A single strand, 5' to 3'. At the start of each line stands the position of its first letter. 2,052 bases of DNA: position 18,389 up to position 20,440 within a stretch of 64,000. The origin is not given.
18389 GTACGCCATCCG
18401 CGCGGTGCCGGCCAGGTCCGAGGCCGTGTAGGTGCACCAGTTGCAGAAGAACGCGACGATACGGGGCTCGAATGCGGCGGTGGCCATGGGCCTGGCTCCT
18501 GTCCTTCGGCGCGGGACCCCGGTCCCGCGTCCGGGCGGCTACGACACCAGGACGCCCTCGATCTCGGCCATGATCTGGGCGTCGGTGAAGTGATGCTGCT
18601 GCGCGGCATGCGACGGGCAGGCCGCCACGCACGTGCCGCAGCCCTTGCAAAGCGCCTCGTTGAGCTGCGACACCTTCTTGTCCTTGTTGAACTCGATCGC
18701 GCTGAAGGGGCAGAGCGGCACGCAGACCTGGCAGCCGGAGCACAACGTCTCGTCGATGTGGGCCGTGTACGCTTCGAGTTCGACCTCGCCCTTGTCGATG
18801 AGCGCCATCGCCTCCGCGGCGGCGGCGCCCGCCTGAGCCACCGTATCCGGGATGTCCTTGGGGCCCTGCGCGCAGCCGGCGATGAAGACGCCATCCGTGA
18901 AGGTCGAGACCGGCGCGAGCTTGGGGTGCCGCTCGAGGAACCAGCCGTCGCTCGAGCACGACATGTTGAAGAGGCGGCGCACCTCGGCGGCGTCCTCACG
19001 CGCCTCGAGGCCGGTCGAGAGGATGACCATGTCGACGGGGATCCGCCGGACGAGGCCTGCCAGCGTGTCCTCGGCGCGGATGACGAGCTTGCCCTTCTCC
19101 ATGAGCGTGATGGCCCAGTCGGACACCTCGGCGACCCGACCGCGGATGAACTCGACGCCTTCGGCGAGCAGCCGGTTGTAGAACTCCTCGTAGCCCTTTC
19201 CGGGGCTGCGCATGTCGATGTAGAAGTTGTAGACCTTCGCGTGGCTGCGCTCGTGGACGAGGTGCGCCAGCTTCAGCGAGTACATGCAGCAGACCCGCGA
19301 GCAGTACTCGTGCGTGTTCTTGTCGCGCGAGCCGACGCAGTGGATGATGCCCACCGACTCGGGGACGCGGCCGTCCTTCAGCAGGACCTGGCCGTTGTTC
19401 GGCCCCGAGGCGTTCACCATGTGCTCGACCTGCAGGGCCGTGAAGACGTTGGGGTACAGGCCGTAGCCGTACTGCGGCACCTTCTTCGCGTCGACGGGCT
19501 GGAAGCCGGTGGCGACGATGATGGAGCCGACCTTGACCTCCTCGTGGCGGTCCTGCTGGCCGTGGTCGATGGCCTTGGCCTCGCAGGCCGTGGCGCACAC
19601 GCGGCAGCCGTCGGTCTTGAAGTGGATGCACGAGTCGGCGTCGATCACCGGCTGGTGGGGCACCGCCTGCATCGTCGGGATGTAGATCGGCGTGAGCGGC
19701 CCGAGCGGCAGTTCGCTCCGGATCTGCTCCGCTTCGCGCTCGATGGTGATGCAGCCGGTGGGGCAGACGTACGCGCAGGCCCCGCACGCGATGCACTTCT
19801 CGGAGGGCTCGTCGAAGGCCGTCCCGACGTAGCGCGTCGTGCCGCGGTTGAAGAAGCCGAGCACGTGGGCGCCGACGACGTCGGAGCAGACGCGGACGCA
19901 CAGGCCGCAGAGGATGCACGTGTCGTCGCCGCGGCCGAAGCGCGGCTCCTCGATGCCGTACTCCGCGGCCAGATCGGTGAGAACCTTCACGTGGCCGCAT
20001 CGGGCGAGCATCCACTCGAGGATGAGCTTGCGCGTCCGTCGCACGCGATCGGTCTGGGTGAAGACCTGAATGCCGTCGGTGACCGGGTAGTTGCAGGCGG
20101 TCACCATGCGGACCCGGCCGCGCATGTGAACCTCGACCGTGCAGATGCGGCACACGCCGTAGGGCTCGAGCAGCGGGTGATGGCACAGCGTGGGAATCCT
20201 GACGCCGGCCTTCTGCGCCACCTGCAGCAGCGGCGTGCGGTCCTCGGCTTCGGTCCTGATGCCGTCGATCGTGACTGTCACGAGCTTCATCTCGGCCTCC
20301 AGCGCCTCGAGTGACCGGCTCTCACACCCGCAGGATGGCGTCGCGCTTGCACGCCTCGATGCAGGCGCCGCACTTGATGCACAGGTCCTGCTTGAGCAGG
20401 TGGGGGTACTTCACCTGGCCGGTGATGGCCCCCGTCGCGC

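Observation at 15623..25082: Split hdrA with a NuoE/NuoF/HoxU-like NAD(H) module inside the split, in one operon with MvhADG [NiFe]-hydrogenase and HdrBC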

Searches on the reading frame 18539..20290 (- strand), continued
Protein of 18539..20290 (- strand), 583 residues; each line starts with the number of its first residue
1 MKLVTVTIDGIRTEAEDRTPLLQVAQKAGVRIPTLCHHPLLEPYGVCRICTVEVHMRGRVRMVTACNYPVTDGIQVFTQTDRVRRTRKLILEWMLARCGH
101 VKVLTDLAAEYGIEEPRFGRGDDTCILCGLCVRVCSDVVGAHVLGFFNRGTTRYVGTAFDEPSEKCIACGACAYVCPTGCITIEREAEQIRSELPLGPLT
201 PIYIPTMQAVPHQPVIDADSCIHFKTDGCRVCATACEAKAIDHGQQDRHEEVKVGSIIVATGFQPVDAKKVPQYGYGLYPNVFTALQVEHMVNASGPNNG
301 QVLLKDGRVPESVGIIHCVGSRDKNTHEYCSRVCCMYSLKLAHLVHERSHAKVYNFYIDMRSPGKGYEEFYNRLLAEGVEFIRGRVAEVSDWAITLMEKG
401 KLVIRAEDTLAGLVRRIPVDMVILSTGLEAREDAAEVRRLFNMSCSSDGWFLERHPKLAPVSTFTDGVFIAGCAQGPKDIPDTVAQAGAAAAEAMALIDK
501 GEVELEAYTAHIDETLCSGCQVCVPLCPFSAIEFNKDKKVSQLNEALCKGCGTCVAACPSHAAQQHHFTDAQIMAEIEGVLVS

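Call 26: list_cluster_members(proteins=[P0002, P0007, P0112, P0070, P0080, P0043, P0066, P0079, window:18539-20290:-])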
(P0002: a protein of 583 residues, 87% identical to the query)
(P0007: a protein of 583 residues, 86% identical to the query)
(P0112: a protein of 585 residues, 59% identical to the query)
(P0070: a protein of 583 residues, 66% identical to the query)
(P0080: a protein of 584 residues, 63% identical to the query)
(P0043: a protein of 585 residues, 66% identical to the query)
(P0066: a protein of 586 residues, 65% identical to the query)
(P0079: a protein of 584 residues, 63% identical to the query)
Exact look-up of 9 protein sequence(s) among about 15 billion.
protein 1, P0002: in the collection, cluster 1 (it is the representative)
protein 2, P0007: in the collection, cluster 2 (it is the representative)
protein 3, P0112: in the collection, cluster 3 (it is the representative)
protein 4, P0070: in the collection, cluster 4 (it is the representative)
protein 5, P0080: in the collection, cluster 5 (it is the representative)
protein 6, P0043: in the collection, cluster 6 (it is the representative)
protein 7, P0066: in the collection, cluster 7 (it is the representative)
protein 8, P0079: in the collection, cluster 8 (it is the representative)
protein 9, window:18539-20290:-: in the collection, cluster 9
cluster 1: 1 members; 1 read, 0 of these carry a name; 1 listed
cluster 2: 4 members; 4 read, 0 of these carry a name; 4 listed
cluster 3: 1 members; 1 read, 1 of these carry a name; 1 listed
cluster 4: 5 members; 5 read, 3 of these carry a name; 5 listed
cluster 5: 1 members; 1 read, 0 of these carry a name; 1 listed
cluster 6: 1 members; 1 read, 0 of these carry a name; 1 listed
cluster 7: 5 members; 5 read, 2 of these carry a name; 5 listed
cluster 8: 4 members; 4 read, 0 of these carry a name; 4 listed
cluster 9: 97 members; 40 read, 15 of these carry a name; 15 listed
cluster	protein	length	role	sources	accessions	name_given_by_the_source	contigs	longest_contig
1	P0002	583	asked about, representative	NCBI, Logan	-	-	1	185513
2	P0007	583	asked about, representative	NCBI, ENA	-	-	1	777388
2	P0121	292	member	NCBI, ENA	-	-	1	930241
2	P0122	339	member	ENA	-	-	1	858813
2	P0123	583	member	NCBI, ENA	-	-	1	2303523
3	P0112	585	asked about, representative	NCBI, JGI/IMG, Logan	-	heterodisulfide reductase subunit A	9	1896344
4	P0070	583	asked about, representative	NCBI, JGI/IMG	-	heterodisulfide reductase subunit A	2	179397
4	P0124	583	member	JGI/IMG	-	heterodisulfide reductase subunit A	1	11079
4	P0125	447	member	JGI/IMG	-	heterodisulfide reductase subunit A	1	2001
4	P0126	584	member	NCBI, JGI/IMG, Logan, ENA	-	-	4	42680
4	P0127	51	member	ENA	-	-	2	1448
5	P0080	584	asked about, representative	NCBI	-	-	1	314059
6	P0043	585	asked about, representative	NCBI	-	-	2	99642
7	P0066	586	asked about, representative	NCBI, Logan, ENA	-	-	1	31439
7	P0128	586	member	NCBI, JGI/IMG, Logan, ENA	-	heterodisulfide reductase subunit A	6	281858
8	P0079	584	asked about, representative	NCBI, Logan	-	-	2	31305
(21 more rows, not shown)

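Call 27: find_encoding_contigs(protein=P0112, flank=10000, max_places=3)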
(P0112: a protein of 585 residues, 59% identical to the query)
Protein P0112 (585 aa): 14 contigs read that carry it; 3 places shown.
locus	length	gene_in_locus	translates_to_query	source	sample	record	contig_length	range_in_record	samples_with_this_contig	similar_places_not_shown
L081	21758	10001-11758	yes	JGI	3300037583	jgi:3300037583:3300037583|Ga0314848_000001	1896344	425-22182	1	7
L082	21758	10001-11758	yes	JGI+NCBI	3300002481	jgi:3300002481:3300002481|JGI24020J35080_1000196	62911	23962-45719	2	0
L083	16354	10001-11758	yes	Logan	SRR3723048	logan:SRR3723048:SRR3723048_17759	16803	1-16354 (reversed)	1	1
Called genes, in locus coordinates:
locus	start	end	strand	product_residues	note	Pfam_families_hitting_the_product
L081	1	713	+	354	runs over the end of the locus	PF00005:ABC_tran, PF02463:SMC_N (faint), PF13304:AAA_21 (faint), PF16326:ABC_tran_CTD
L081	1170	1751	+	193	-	PF13534:Fer4_17, PF13183:Fer4_8, PF13237:Fer4_10 (faint), PF12838:Fer4_7 (weak), PF13187:Fer4_9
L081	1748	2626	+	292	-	PF02754:CCG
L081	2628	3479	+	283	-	PF00070:Pyr_redox (faint), PF00890:FAD_binding_2, PF01266:DAO (weak), PF03486:HI0933_like (faint), PF07992:Pyr_redox_2 (weak), PF12831:FAD_oxidored, PF13450:NAD_binding_8, PF00037:Fer4 (weak)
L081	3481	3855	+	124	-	-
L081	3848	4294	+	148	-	PF13581:HATPase_c_2, PF02518:HATPase_c (weak)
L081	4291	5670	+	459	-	PF12838:Fer4_7 (weak), PF13187:Fer4_9 (weak), PF13237:Fer4_10, PF25160:LdpA_Fe-S-bd (weak), PF00037:Fer4 (weak), PF12837:Fer4_6 (weak), PF02906:Fe_hyd_lg_C, PF04060:FeS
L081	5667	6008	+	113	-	PF07085:DRTGG (faint)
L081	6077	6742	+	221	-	-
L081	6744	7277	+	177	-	PF02518:HATPase_c, PF13589:HATPase_c_3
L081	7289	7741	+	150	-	PF01257:2Fe-2S_thioredx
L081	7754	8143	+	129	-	PF01257:2Fe-2S_thioredx (weak)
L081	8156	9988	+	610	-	PF01257:2Fe-2S_thioredx (weak), PF01512:Complex1_51K, PF10531:SLBB (faint), PF10589:NADH_4Fe-4S, PF14697:Fer4_21 (weak), PF00037:Fer4 (weak)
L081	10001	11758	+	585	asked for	PF13510:Fer2_4, PF12838:Fer4_7, PF14697:Fer4_21, PF12838:Fer4_7, PF12838:Fer4_7, PF13237:Fer4_10, PF14697:Fer4_21, PF13187:Fer4_9, +9 more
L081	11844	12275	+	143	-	PF02662:FlpD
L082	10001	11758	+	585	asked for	PF13510:Fer2_4, PF12838:Fer4_7, PF14697:Fer4_21, PF12838:Fer4_7, PF12838:Fer4_7, PF13237:Fer4_10, PF14697:Fer4_21, PF13187:Fer4_9, +9 more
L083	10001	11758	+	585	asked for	PF13510:Fer2_4, PF12838:Fer4_7, PF14697:Fer4_21, PF12838:Fer4_7, PF12838:Fer4_7, PF13237:Fer4_10, PF14697:Fer4_21, PF13187:Fer4_9, +9 more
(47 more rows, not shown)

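Call 60: search_protein_families(library=ncbifam, proteins=[window:18539-20290:-], max_evalue=1e-10)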
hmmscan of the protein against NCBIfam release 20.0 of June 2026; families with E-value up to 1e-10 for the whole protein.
window:18539-20290:- (583 aa): 22 families
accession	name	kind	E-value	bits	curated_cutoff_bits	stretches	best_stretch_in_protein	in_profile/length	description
NF040770.1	hetero_SS_HdrA2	exception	8.3e-134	447.5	1100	1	164-580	240-640/777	CoB-CoM heterodisulfide reductase HdrA2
NF041778.1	hetero_SS_HdrA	equivalog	1.3e-105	354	1400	1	164-581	246-651/771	ferredoxin:CoB-CoM heterodisulfide reductase subunit HdrA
NF041891.1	hdrA_Methbact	equivalog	3.2e-93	313.3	1300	1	163-581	237-636/762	ferredoxin:CoB-CoM heterodisulfide reductase subunit HdrA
NF040763.1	FeFe_hydrog_A6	exception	1.2e-40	139.4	765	2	4-97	1-92/571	NADH-dependent [FeFe] hydrogenase, group A6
NF005745.0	PRK07569.1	equivalog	4e-33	114.8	333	1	1-183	1-209/238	bidirectional hydrogenase complex protein HoxU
TIGR01973.1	NuoG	equivalog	3.2e-27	95.6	470.05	1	6-96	1-89/606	NADH-quinone oxidoreductase subunit NuoG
NF005895.0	PRK07860.1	equivalog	1.3e-19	69.7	802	1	2-93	16-107/811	NADH-quinone oxidoreductase subunit G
NF009454.0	PRK12814.1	equivalog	1.5e-19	69.9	916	1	1-118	1-117/657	putative NADPH-dependent glutamate synthase small subunit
NF040762.1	Hydr_FeFe_Clost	exception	1.4e-18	66.8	900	1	5-95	2-90/572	ferredoxin hydrogenase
NF006305.0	PRK08493.1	equivalog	9e-15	53.8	591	1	4-92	2-86/819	NADH-quinone oxidoreductase subunit G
NF042909.1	FMH_DH_FwdF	exception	1.7e-14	53.7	375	0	122-250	54-164/336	tungsten-dependent formylmethanofuran dehydrogenase subunit FwdF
NF006221.0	PRK08348.1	subfamily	1.7e-14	53.6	124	0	513-565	42-94/136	NADH-plastoquinone oxidoreductase subunit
TIGR01971.1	NuoI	subfamily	1.7e-14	53.4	113.05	0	120-188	39-105/121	NADH-quinone oxidoreductase, chain I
NF038196.1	ferrodoxin_EFR1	subfamily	2.8e-14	53.8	75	0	511-566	181-232/242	EFR1 family ferrodoxin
TIGR02179.1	PorD_KorD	subfamily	8.1e-14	51.5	60.05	0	512-564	22-73/78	2-oxoacid:acceptor oxidoreductase, delta subunit, pyruvate/2-ketoisovalerate family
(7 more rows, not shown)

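Call 61: predict_structure(alignment_id=A2)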
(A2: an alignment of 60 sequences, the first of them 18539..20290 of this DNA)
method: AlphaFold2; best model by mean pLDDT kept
length: 583 residues; sequences in the alignment: 60
mean_pLDDT: 73.2   pTM: 0.41
mean pLDDT of the five models: 73.2, 72.5, 71.2, 69.0, 65.9
residues with pLDDT >= 90: 150; 70-90: 211; 50-70: 122; < 50: 100
segments of 3 or more residues with pLDDT < 50: 187-213, 235-238, 251-254, 256-262, 325-329, 362-364, 438-484
pLDDT, mean of each block of 10 residues (from residue 1): 89 90 90 87 81 91 91 93 94 92 92 89 90 82 85 85 75 87 60 38 40 51 59 54 60 40 65 86 84 66 89 85 49 68 90 83 57 86 86 89 89 91 76 55 34 29 35 41 51 64 66 90 80 90 77 78 77 64 48
secondary structure, 60 per line:
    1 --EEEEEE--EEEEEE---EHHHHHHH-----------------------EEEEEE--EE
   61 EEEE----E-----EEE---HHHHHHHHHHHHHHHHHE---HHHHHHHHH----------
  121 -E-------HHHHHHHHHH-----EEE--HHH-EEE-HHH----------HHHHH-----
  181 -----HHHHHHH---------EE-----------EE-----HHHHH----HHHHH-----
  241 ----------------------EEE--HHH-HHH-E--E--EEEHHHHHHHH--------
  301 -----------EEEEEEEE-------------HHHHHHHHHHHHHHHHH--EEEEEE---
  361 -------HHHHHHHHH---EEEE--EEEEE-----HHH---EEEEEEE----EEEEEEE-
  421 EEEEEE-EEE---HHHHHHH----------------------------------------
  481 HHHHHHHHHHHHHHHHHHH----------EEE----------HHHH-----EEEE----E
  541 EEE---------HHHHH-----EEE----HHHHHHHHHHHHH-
elements in order: E3-8 E11-16 H21-27 E51-56 E59-64 E75-77 H81-97 H102-110 H130-139 E145-147 E154-156 H171-175 H186-192 H222-226 H231-235 E263-265 E282-284 H285-292 E312-319 H333-349 E352-357 H368-376 E380-383 E386-390 E402-408 E413-419 E421-426 E428-430 H434-440 H481-499 E510-512 H523-526 E532-535 E540-543 H553-557 E563-565 H570-582

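Call 64: search_protein_representatives(protein=window:18539-20290:-)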
Query: 583 residues. Proteins with E-value up to 0.001 (for the whole library): 20211; up to 1e-10: 8048; up to 1e-30: 1712. The best 150 are listed.
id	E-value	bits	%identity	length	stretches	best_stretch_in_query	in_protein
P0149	1.2e-232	789.7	60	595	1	2-581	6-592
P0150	7.5e-161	552.7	42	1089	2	164-581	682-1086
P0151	7.9e-159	546.0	39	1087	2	4-498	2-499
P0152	8.2e-152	522.9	41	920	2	161-533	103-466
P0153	2.8e-142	491.4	42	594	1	4-580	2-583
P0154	7.1e-137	473.5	35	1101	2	3-499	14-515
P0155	4.1e-134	464.4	39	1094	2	161-580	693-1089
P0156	6.6e-132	457.1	56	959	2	217-582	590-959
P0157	7.1e-132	457.0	41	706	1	3-581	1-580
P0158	3.0e-131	455.0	55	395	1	215-582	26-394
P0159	6.5e-131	453.8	50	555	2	164-581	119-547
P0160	1.3e-130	452.9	54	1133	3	227-582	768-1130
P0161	2.6e-126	438.7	43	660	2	4-500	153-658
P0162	1.7e-124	432.6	50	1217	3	199-576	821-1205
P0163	4.5e-124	431.3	38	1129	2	164-497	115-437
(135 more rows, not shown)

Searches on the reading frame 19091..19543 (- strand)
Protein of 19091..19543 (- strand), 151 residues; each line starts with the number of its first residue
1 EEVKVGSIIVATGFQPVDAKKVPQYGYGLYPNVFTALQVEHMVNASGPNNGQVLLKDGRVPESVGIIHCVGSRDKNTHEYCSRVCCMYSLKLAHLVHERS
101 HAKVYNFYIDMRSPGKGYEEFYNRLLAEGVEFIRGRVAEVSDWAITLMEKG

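Call 68: search_solved_structures(query=window:19091-19543:-, max_evalue=1e-10, show_alignments=5)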
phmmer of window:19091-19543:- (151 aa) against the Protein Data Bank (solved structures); distinct sequences matched with E-value up to 1e-10: 6.
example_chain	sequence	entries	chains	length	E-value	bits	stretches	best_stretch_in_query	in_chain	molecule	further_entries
8rvu_a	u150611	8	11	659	2.8e-40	140.8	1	2-142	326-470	H(2):CoB-CoM heterodisulfide,ferredoxin reductase subunit A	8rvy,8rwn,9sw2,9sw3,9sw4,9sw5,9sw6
8rvv_A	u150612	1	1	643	3e-40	140.7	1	2-142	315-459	H(2):CoB-CoM heterodisulfide,ferredoxin reductase subunit A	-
9sfi_A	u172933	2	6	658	4.8e-39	136.8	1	3-141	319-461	CoB--CoM heterodisulfide reductase iron-sulfur subunit A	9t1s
5odc_A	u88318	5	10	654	1.8e-37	131.7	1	2-141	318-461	Heterodisulfide reductase, subunit A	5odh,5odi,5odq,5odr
7bkb_A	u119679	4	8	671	1.8e-35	125.2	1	3-141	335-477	CoB--CoM heterodisulfide reductase iron-sulfur subunit A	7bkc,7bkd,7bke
6tjr_A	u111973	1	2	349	1.2e-25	93.3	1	5-149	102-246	Fumarate reductase/succinate dehydrogenase flavoprotein domain protein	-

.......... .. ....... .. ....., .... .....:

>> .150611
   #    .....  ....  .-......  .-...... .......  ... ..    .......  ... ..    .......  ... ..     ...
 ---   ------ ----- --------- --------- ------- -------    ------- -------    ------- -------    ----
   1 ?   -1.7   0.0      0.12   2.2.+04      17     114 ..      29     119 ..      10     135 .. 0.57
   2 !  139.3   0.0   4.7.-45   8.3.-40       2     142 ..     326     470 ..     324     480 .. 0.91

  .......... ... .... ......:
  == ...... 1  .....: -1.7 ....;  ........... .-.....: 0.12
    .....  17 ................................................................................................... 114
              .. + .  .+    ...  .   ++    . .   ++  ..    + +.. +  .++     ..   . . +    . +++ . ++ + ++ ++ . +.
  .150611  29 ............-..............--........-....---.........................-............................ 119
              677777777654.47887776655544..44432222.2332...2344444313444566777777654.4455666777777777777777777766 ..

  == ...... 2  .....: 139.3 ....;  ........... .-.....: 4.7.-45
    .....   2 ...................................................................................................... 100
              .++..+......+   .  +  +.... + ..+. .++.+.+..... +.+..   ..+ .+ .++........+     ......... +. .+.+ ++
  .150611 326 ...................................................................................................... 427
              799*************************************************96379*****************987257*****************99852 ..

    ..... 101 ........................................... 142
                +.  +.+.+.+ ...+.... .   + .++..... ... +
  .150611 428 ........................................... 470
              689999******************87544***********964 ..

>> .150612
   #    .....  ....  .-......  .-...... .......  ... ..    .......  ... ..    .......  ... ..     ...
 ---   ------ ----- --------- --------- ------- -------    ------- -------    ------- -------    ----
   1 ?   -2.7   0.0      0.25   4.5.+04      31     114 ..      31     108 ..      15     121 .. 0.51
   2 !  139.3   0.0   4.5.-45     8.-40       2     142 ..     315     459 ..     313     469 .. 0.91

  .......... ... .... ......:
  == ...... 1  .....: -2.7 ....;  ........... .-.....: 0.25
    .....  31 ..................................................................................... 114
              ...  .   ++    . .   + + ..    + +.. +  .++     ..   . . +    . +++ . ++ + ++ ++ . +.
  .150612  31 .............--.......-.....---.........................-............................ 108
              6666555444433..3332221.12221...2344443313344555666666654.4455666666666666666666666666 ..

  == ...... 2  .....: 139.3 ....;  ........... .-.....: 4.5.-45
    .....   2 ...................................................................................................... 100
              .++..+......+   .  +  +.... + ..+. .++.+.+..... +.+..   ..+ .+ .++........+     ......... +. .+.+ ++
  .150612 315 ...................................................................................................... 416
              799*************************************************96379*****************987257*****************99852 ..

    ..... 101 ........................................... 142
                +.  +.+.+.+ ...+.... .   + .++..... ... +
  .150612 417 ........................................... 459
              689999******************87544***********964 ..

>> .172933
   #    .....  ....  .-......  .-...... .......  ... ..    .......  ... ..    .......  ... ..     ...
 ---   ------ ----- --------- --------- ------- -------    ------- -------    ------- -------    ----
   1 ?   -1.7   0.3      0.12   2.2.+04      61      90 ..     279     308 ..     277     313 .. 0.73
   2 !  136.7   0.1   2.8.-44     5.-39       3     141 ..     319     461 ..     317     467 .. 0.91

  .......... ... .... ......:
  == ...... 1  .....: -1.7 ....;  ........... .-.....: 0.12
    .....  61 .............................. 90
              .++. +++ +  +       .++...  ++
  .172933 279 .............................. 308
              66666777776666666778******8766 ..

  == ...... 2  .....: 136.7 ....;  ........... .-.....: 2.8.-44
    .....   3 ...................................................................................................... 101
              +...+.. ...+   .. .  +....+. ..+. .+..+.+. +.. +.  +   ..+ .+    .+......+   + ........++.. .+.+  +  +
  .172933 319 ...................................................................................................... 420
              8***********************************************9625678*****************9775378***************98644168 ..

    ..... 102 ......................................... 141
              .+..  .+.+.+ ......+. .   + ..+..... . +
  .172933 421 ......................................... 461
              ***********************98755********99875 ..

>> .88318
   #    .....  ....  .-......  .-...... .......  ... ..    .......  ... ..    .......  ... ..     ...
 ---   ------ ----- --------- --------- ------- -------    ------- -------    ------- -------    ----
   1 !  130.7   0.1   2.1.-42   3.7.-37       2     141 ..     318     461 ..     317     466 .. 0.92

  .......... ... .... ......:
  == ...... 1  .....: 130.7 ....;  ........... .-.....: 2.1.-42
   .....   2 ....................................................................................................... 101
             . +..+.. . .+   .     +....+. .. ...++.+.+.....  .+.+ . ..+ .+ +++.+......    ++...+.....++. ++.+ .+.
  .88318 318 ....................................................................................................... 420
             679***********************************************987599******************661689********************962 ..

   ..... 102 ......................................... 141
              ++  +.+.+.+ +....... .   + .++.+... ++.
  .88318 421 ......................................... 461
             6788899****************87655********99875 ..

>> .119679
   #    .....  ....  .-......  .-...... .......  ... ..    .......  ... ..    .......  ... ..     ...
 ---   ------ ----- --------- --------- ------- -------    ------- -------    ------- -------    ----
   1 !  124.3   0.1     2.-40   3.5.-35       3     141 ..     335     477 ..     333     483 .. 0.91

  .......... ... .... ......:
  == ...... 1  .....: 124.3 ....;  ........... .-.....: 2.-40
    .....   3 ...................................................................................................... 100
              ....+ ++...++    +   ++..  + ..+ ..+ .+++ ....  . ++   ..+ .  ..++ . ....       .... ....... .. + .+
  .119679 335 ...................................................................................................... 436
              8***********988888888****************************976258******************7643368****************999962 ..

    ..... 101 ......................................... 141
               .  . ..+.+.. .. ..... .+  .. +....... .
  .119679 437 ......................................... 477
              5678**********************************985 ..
